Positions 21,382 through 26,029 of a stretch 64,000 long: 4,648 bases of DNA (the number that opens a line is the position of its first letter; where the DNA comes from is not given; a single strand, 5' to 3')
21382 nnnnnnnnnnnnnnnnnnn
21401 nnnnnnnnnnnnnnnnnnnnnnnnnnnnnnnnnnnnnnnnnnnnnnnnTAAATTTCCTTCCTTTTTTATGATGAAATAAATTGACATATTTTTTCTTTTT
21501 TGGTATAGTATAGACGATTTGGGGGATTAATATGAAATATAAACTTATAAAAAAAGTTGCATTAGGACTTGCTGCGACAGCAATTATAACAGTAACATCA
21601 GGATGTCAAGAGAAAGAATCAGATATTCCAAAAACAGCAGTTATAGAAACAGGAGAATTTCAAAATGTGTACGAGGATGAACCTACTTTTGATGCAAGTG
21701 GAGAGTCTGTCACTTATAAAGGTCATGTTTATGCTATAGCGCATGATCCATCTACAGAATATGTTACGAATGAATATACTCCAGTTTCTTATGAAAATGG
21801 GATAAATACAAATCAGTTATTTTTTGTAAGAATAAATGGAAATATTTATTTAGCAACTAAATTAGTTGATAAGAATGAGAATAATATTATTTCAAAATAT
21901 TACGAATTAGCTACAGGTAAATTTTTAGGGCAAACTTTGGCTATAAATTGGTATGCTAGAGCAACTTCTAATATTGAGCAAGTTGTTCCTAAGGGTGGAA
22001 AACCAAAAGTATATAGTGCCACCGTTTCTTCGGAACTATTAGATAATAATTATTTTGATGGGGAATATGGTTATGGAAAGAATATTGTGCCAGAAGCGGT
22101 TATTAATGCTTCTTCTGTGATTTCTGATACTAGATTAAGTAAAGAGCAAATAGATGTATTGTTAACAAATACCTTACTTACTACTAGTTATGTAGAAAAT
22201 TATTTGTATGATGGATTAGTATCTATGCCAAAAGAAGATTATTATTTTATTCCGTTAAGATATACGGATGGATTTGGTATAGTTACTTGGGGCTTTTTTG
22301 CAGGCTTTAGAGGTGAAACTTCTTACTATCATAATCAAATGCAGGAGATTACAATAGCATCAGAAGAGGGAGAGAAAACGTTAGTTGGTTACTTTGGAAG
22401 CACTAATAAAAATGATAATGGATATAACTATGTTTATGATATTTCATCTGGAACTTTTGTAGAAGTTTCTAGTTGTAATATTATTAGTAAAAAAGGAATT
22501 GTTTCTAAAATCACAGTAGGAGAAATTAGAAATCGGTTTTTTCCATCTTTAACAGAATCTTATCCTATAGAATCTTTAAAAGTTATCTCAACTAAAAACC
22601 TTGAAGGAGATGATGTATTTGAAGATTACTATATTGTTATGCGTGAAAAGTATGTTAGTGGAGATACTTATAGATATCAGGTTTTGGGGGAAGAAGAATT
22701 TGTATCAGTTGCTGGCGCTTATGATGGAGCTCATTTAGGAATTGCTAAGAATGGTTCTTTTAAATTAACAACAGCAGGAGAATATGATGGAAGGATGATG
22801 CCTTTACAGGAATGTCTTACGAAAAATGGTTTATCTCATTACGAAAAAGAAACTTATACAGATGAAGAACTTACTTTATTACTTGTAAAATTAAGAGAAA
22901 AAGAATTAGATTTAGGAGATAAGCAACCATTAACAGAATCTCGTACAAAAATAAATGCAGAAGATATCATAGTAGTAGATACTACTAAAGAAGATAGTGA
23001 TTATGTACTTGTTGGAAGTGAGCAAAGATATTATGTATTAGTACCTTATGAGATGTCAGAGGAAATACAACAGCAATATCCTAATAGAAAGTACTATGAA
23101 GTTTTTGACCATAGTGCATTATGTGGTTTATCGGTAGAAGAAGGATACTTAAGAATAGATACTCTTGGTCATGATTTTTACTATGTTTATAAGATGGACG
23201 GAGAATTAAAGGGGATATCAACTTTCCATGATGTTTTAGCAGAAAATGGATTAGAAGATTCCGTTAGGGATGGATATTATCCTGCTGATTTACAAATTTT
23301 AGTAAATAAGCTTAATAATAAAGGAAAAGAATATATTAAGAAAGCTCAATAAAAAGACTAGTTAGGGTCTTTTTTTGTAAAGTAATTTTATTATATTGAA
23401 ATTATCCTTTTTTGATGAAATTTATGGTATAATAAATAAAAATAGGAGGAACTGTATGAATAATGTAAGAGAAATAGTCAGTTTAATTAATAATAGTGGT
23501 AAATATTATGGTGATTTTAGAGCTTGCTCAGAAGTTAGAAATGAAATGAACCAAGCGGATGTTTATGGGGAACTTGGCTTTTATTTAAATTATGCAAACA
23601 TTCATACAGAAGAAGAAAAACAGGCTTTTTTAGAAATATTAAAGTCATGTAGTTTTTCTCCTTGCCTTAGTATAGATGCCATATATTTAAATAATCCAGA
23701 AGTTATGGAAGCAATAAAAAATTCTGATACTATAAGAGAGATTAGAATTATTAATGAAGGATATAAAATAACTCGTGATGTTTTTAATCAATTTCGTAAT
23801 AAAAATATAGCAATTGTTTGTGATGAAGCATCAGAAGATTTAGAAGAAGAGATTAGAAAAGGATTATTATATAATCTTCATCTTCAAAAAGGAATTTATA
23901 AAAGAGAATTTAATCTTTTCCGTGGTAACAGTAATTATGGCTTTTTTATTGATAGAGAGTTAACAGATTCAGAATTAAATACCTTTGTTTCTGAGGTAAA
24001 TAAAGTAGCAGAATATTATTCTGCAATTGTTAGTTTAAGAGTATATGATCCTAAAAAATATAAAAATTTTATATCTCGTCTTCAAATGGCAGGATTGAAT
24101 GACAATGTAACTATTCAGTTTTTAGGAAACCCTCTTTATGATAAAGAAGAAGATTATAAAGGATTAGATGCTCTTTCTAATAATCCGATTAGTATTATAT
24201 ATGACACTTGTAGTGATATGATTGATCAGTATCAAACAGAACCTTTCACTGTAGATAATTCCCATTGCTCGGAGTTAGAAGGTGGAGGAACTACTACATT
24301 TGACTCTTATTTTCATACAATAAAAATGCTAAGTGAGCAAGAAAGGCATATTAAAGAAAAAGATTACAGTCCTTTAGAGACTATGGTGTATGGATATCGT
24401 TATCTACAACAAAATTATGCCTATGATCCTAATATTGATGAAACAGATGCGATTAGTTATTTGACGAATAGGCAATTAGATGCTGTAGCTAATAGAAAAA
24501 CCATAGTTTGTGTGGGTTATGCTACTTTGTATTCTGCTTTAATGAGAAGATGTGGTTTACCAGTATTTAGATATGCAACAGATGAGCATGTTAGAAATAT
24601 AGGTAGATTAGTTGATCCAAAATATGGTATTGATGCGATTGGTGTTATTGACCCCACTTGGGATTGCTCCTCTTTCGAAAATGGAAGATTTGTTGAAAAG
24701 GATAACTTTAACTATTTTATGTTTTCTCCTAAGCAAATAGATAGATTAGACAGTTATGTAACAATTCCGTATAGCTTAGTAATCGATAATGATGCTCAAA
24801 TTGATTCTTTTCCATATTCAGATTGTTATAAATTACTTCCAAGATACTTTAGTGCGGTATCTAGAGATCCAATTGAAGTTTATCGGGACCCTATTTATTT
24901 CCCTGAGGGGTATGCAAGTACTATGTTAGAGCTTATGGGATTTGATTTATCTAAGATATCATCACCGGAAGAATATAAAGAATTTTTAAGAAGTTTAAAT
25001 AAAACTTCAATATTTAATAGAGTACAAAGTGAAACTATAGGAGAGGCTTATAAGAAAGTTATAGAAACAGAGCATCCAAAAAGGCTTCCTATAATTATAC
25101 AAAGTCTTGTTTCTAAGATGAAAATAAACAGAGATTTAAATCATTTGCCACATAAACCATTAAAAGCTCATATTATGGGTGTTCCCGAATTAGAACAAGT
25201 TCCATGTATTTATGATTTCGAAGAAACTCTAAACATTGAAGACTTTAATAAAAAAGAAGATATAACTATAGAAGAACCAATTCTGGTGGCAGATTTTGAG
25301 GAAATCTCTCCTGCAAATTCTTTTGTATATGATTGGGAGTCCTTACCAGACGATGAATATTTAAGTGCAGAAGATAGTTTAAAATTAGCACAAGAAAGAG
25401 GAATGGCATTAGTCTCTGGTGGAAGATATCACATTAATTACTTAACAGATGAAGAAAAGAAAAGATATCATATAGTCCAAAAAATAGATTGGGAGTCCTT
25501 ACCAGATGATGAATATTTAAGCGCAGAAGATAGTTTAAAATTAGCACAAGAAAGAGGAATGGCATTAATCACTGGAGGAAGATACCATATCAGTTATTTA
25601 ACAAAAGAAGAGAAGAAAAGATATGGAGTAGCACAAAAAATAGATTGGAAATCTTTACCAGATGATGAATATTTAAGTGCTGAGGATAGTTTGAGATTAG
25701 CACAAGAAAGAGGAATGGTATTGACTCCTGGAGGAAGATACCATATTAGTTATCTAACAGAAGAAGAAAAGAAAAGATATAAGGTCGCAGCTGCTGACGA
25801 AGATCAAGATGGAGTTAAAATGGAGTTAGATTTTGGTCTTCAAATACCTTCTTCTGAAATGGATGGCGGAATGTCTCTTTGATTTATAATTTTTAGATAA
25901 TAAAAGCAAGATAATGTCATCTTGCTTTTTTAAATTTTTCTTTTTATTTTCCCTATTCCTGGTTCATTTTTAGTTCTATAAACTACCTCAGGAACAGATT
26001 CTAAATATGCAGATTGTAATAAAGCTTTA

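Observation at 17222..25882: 1412-aa protein with a C-terminal cGAS/DncV/OAS-like nucleotidyltransferase domain, followed by a lipoprotein and a repeat-bearing transglutaminase-like protein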

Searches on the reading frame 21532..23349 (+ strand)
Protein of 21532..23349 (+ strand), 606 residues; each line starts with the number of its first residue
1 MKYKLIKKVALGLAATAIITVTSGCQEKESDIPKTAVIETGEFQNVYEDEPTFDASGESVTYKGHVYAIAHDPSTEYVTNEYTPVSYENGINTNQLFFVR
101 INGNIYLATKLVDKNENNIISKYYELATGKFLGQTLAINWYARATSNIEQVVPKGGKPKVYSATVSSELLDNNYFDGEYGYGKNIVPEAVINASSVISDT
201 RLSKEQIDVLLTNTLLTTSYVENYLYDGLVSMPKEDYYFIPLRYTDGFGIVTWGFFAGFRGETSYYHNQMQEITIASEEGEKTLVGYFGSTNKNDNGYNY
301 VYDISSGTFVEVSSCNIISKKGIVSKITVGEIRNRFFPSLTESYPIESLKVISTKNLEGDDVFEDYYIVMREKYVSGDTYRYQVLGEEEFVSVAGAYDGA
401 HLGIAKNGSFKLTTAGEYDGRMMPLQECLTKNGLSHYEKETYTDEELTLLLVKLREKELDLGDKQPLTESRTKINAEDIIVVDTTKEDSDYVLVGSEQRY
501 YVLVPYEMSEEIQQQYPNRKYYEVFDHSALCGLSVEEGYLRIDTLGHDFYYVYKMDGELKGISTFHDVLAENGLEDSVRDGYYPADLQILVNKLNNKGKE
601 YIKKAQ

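Call 4: search_protein_families(library=pfam, proteins=[window:21532-23349:+], max_evalue=1)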
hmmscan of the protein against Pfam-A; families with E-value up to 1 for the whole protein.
window:21532-23349:+ (606 aa): 0 families

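Call 5: search_protein_families(library=ncbifam, proteins=[window:21532-23349:+], max_evalue=1)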
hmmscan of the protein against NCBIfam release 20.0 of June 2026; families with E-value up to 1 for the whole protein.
window:21532-23349:+ (606 aa): 1 family
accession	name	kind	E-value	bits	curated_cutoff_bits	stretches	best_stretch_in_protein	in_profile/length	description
NF002399.0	PRK01433.1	equivalog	0.01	14.5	743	1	281-318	177-213/595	Fe-S protein assembly chaperone HscA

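Call 7: search_protein_families(library=padloc, proteins=[window:21532-23349:+], max_evalue=1)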
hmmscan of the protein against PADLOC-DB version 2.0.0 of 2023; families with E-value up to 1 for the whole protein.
window:21532-23349:+ (606 aa): 0 families

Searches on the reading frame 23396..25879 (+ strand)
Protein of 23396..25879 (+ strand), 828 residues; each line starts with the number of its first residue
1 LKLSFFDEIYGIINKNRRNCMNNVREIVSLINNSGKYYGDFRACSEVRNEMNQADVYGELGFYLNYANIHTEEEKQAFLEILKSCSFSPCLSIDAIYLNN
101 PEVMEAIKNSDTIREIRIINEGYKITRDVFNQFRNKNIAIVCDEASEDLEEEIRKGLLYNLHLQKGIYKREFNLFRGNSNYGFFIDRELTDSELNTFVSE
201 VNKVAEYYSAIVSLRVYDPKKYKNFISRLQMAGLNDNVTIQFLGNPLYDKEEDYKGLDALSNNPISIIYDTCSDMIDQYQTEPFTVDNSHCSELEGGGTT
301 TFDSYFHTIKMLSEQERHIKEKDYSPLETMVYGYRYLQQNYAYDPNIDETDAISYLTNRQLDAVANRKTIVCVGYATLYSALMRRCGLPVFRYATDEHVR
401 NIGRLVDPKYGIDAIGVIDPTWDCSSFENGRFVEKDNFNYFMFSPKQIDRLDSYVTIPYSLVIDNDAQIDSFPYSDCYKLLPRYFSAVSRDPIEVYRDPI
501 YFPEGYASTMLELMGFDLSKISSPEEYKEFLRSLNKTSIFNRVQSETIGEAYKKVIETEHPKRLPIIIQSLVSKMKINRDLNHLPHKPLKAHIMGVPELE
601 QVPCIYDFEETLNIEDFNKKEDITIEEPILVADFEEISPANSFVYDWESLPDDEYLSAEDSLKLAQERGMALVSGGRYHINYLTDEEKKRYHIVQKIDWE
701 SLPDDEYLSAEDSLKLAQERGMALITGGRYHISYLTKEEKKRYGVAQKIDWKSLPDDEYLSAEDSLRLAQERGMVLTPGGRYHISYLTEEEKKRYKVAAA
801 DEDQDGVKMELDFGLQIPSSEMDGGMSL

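Call 4: search_protein_families(library=pfam, proteins=[window:23396-25879:+], max_evalue=1)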
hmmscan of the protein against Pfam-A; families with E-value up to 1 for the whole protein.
window:23396-25879:+ (828 aa): 2 families
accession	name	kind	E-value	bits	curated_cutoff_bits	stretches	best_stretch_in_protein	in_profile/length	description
PF01841.26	Transglut_core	-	0.0001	23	23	1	320-394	8-75/108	Transglutaminase-like superfamily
PF10385.14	RNA_pol_Rpb2_45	-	0.1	13.1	28.2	0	783-805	12-34/66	RNA polymerase beta subunit external 1 domain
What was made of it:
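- Checked: The 828-aa ORF hits Transglut_core exactly at the Pfam cut-off (23.0 bits, aa 320-394) (call 4).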

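Call 5: search_protein_families(library=ncbifam, proteins=[window:23396-25879:+], max_evalue=1)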
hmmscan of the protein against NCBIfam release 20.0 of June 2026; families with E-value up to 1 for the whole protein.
window:23396-25879:+ (828 aa): 1 family
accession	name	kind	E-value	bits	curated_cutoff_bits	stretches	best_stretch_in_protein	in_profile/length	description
NF010671.0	PRK14068.1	equivalog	0.0006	19.9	95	0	692-724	17-42/76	exodeoxyribonuclease VII small subunit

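Call 7: search_protein_families(library=padloc, proteins=[window:23396-25879:+], max_evalue=1)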
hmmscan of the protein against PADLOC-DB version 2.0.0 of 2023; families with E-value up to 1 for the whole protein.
window:23396-25879:+ (828 aa): 0 families
